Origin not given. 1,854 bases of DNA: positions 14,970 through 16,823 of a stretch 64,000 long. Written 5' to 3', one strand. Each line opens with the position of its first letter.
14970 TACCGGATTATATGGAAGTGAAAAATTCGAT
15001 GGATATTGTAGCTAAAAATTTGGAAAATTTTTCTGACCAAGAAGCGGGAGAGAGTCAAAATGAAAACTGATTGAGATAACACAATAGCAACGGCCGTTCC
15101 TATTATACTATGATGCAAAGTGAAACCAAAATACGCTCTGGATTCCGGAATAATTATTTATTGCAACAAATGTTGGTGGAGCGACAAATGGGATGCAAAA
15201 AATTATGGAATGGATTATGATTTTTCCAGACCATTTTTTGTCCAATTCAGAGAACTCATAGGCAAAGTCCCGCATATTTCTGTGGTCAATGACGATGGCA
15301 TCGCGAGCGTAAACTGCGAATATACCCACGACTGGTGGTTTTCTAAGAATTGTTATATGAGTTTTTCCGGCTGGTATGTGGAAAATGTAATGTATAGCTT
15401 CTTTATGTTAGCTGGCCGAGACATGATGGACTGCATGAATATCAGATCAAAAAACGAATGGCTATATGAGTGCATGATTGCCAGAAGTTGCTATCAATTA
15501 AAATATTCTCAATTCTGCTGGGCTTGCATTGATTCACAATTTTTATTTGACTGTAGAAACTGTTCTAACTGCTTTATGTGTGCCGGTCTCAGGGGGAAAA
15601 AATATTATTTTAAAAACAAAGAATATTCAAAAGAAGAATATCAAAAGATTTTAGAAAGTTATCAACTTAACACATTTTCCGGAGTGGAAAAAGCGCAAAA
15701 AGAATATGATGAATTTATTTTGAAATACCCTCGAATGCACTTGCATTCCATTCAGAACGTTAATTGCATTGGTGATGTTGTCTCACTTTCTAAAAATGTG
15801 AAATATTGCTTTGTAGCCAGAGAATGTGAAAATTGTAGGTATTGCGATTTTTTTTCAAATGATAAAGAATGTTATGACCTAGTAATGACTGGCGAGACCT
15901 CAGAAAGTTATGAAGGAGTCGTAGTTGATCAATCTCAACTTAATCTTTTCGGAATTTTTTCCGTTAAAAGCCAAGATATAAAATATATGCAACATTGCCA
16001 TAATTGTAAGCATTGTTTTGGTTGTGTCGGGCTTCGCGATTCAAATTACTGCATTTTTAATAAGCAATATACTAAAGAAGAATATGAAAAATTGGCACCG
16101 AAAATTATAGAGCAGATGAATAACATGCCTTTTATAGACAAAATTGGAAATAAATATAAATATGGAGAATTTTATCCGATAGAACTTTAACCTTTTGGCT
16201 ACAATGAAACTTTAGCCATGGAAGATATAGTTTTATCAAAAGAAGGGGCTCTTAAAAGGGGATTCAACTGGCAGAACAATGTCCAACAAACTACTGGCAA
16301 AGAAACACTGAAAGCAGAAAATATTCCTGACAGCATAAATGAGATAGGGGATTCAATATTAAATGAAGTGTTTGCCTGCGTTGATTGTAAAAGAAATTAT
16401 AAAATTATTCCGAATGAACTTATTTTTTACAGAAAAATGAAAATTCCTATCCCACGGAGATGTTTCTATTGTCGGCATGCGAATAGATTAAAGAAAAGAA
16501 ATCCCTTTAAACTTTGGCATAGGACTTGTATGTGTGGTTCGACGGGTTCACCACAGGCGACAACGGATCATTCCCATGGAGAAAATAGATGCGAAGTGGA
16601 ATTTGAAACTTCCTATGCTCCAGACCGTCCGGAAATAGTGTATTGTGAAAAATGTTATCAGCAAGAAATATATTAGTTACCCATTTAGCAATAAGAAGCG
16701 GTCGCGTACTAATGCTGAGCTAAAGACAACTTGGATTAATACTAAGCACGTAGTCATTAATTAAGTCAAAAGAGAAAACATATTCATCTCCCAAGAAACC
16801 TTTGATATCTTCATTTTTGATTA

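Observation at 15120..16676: Cysteine-rich repeat-protein family: intact copy inserted between purQ and purL, second copy truncated and carrying an in-frame TAA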

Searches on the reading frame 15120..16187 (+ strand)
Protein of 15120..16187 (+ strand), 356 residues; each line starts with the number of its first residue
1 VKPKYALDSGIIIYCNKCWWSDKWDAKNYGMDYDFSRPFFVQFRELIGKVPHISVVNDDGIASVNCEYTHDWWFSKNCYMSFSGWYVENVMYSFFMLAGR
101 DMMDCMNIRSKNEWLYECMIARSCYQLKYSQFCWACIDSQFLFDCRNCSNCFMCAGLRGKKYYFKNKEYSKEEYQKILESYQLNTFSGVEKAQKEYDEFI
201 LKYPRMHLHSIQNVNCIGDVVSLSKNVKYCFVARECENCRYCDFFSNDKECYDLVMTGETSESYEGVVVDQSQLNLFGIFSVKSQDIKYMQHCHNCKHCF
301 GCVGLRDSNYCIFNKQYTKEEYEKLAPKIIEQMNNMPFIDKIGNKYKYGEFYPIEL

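Call 7: search_protein_families(library=pfam, proteins=[window:15120-16187:+], max_evalue=1)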
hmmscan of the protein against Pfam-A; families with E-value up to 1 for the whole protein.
window:15120-16187:+ (356 aa): 1 family
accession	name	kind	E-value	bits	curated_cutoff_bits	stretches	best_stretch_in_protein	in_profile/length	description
PF06587.16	DUF1137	-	0.49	10.9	25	0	108-176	18-87/117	Protein of unknown function (DUF1137)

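Call 8: search_protein_families(library=ncbifam, proteins=[window:15120-16187:+], max_evalue=1)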
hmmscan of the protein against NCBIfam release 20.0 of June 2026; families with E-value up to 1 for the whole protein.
window:15120-16187:+ (356 aa): 0 families
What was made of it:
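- On FGAM synthase complex component (PurS/PurQ/PurL): No Pfam or NCBIfam hit to PurS, PurQ or PurL (calls 7, 8).
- A shows no similarity to PurS or to any pur protein (calls 7, 8). No Fe-S family hit was found (calls 7, 8).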

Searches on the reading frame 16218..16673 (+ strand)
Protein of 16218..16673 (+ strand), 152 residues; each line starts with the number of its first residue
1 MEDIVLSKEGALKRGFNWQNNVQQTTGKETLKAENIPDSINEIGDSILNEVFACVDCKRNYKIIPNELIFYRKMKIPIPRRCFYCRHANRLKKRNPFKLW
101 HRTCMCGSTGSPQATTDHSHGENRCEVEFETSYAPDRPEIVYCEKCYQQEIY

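Call 7: search_protein_families(library=pfam, proteins=[window:16218-16673:+], max_evalue=1)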
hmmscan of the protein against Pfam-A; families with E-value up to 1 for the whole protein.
window:16218-16673:+ (152 aa): 2 families
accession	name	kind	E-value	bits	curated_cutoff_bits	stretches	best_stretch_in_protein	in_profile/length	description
PF23477.1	zf_Tbcl_2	-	0.051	13.7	27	1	124-150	10-36/37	Probable treble clef zinc finger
PF13451.12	zf_Tbcl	-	0.14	12.6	24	1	51-91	4-45/48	Probable treble clef domain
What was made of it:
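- On zf_Tbcl (PF13451): The B C-terminal piece scores 12.6 bits (call 7).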

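Call 8: search_protein_families(library=ncbifam, proteins=[window:16218-16673:+], max_evalue=1)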
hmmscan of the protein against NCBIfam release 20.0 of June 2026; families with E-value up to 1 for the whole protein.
window:16218-16673:+ (152 aa): 0 families

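Call 65: find_encoding_contigs(protein=window:16218-16673:+, flank=3000, max_places=6)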
Protein window:16218-16673:+ (152 aa): 6 contigs read that carry it; 6 places shown.
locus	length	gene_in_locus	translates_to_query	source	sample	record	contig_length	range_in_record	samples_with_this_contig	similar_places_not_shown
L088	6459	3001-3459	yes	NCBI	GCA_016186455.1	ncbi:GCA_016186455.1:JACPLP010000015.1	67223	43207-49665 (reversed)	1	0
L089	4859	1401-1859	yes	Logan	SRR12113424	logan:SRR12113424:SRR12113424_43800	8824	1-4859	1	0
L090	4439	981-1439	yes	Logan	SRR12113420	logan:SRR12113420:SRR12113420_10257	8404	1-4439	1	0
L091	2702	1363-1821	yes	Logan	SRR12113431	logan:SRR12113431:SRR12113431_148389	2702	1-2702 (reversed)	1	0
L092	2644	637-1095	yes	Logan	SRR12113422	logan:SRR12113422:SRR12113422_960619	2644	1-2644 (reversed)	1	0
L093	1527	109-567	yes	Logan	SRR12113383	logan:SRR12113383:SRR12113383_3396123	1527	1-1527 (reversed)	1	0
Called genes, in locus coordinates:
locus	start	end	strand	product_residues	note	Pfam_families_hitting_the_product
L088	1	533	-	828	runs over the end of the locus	PF17900:Peptidase_M1_N, PF01433:Peptidase_M1, PF11838:ERAP1_C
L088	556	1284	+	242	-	PF02616:SMC_ScpA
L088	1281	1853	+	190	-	PF04079:SMC_ScpB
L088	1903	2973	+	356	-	-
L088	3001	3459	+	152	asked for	-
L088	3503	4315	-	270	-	PF02557:VanY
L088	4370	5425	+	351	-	PF00953:Glycos_transf_4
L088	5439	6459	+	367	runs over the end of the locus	PF01098:FTSW_RODA_SPOVE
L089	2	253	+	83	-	?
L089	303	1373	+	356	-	-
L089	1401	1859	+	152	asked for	-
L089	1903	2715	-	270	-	PF02557:VanY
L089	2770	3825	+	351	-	PF00953:Glycos_transf_4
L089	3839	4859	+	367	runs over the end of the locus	PF01098:FTSW_RODA_SPOVE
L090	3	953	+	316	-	?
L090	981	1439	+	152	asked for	-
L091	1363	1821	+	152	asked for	-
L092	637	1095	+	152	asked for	-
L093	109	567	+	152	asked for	-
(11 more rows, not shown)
